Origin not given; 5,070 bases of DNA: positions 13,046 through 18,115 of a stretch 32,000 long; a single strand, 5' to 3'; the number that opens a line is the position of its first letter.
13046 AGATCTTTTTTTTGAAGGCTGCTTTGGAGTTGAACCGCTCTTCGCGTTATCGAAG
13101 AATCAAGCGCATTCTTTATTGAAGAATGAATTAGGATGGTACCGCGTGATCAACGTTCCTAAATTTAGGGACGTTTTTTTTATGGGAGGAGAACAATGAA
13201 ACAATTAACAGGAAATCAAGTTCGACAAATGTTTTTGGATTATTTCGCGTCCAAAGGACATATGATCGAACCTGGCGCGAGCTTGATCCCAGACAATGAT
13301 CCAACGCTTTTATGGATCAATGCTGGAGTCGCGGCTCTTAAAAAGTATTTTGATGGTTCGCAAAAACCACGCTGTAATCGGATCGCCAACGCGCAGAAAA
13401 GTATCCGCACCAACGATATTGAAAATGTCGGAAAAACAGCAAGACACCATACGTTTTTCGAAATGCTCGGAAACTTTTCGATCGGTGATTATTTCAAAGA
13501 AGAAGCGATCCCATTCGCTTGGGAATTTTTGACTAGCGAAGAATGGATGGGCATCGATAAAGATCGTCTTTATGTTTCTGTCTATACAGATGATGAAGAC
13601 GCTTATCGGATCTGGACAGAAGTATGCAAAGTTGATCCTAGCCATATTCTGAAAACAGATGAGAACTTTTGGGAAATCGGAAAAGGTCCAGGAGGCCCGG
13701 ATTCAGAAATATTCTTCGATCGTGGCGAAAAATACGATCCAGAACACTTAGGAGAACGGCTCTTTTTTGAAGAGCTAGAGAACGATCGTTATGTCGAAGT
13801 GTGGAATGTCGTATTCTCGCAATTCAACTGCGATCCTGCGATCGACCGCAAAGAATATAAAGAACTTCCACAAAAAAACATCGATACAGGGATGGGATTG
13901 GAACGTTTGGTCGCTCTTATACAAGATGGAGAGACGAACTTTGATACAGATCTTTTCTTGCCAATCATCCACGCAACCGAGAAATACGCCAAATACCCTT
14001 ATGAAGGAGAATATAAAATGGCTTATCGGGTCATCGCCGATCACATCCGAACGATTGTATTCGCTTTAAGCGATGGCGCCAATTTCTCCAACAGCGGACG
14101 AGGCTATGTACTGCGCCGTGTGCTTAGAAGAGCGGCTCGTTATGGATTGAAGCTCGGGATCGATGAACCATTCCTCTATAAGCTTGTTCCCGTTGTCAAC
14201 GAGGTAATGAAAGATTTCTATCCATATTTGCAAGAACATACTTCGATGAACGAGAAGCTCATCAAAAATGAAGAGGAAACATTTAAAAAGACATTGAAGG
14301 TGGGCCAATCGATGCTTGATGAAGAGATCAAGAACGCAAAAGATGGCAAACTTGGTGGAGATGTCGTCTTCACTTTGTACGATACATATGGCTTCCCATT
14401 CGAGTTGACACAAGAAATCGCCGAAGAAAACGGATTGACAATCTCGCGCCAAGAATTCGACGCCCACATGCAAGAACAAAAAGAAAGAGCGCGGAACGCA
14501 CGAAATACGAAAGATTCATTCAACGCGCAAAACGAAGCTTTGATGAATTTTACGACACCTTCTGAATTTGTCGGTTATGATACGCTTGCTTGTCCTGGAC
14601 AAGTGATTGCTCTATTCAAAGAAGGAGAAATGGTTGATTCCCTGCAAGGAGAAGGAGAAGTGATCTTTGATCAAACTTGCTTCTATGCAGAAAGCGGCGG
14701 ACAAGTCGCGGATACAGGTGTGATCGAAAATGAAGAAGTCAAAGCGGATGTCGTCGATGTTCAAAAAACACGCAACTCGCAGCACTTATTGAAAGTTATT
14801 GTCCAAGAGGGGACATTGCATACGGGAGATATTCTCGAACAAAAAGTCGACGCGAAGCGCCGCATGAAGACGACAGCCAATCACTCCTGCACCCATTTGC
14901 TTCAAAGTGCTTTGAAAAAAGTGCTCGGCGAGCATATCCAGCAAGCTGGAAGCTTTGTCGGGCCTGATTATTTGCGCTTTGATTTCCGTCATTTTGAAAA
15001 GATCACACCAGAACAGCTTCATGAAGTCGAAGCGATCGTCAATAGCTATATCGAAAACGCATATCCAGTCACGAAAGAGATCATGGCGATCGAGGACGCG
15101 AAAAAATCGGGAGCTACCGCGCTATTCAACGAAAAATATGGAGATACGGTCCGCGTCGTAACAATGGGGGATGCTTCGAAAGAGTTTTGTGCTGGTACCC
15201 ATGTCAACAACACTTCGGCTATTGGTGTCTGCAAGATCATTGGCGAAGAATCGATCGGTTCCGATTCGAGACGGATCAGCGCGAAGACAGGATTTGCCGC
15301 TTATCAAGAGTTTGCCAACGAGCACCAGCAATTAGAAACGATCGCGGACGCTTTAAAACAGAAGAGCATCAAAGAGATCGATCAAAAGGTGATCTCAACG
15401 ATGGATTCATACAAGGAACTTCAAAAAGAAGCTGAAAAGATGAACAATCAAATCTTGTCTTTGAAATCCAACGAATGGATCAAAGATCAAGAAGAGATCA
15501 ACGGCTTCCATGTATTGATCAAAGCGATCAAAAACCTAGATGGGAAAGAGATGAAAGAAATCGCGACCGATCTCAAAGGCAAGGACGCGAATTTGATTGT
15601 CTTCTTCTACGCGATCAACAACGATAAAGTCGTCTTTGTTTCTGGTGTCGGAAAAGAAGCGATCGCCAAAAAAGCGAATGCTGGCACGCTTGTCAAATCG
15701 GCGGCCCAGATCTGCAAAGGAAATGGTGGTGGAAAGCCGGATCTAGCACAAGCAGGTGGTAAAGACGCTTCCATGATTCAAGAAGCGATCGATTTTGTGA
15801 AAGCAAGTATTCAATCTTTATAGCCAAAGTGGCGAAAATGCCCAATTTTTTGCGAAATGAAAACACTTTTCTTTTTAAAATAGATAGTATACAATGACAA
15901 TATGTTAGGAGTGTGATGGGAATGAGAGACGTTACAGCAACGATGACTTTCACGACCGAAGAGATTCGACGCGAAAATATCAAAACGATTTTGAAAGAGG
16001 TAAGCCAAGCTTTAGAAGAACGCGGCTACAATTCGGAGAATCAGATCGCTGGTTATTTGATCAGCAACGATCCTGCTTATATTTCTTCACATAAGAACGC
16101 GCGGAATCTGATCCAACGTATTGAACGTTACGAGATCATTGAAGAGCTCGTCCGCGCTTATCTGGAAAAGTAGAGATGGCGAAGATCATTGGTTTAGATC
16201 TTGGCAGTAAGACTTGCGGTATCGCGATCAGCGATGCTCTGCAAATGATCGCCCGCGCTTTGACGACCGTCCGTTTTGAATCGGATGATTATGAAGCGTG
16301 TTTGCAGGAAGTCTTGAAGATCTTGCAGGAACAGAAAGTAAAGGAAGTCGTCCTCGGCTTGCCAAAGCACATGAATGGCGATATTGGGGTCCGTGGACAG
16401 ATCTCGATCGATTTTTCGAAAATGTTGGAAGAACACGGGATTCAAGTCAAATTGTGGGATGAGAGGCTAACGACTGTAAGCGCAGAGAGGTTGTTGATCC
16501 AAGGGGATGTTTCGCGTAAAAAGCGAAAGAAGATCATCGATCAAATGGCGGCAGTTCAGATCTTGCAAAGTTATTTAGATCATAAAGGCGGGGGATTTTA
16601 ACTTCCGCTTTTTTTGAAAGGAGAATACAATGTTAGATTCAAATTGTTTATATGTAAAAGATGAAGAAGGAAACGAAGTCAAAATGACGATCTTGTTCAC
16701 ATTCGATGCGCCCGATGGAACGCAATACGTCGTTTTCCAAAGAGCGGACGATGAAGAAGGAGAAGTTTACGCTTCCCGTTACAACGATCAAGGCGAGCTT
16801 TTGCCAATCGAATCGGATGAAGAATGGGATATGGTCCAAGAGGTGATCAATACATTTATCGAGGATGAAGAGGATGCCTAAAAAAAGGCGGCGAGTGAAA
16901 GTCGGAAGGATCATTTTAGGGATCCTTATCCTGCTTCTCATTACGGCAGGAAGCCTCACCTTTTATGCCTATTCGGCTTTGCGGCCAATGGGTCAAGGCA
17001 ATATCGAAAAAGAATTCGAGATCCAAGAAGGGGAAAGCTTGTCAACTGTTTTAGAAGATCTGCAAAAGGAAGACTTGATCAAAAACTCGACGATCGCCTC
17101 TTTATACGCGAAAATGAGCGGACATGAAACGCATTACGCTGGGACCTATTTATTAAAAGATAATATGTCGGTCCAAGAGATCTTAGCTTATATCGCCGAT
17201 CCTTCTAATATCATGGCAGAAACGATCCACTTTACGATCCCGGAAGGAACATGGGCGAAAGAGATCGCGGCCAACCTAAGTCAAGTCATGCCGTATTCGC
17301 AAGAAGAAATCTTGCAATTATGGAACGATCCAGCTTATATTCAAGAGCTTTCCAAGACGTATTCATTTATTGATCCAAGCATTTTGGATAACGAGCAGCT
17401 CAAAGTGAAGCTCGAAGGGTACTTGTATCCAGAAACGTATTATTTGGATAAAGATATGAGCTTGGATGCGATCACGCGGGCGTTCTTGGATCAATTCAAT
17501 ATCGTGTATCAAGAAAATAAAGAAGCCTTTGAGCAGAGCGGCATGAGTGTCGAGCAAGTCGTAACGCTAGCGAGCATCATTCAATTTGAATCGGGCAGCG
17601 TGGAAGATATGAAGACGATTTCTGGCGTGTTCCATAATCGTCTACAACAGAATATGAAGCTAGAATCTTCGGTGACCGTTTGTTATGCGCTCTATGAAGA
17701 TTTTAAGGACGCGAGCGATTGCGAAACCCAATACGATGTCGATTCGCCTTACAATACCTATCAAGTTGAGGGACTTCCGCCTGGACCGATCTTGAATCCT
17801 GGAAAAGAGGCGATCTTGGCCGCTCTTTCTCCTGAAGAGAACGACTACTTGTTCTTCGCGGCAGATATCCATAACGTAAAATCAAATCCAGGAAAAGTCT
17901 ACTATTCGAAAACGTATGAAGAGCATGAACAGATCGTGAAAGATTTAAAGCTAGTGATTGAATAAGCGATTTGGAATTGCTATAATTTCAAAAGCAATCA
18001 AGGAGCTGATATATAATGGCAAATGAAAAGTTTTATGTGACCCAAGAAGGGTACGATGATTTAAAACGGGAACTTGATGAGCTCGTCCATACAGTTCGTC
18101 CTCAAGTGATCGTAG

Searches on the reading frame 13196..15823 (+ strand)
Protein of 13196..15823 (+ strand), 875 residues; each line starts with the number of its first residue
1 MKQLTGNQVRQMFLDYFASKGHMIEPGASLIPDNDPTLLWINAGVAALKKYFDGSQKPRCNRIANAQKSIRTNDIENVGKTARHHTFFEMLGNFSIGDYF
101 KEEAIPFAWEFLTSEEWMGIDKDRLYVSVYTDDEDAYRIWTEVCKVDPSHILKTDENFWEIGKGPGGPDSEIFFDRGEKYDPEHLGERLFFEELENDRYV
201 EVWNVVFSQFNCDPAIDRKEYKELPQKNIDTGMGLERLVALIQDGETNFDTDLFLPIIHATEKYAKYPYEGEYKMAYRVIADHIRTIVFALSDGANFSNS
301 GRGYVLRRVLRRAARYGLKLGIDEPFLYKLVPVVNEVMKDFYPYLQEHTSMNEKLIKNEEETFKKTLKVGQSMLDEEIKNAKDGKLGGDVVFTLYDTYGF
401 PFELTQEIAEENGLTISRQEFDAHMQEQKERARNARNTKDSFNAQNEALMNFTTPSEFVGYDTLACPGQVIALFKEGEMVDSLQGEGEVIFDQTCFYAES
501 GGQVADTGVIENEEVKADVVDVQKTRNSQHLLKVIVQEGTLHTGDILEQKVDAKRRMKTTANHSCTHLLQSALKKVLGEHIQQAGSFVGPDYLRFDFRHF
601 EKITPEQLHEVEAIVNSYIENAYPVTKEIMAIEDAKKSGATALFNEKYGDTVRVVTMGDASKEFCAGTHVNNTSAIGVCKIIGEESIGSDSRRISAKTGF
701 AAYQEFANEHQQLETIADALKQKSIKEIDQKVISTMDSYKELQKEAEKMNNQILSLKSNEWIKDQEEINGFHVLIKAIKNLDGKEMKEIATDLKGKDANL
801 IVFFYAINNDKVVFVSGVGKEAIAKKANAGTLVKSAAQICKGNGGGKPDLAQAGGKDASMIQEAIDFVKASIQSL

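Call 16: search_protein_families(library=pfam, proteins=[window:13196-15823:+], max_evalue=0.00001)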
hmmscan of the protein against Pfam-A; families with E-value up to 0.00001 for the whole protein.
window:13196-15823:+ (875 aa): 3 families
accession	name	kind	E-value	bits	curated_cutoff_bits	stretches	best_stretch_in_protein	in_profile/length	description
PF01411.24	tRNA-synt_2c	-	3.2e-198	660.2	30.3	1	8-555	1-552/552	tRNA synthetases class II (A)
PF02272.25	DHHA1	-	7.7e-16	58.9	25.9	1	772-873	3-101/102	DHHA1 domain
PF07973.19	tRNA_SAD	-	4.6e-14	52.6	24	1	652-694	1-43/44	Threonyl and Alanyl tRNA synthetase second additional domain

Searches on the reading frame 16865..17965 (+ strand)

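Call 16: search_protein_families(library=pfam, proteins=[window:16865-17965:+], max_evalue=0.00001)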
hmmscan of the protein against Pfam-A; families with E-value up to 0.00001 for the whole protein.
window:16865-17965:+ (366 aa): 1 family
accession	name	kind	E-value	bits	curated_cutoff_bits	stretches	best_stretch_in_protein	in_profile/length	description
PF02618.21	YceG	-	8.2e-77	258.8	32.4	1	51-359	1-274/275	YceG-like family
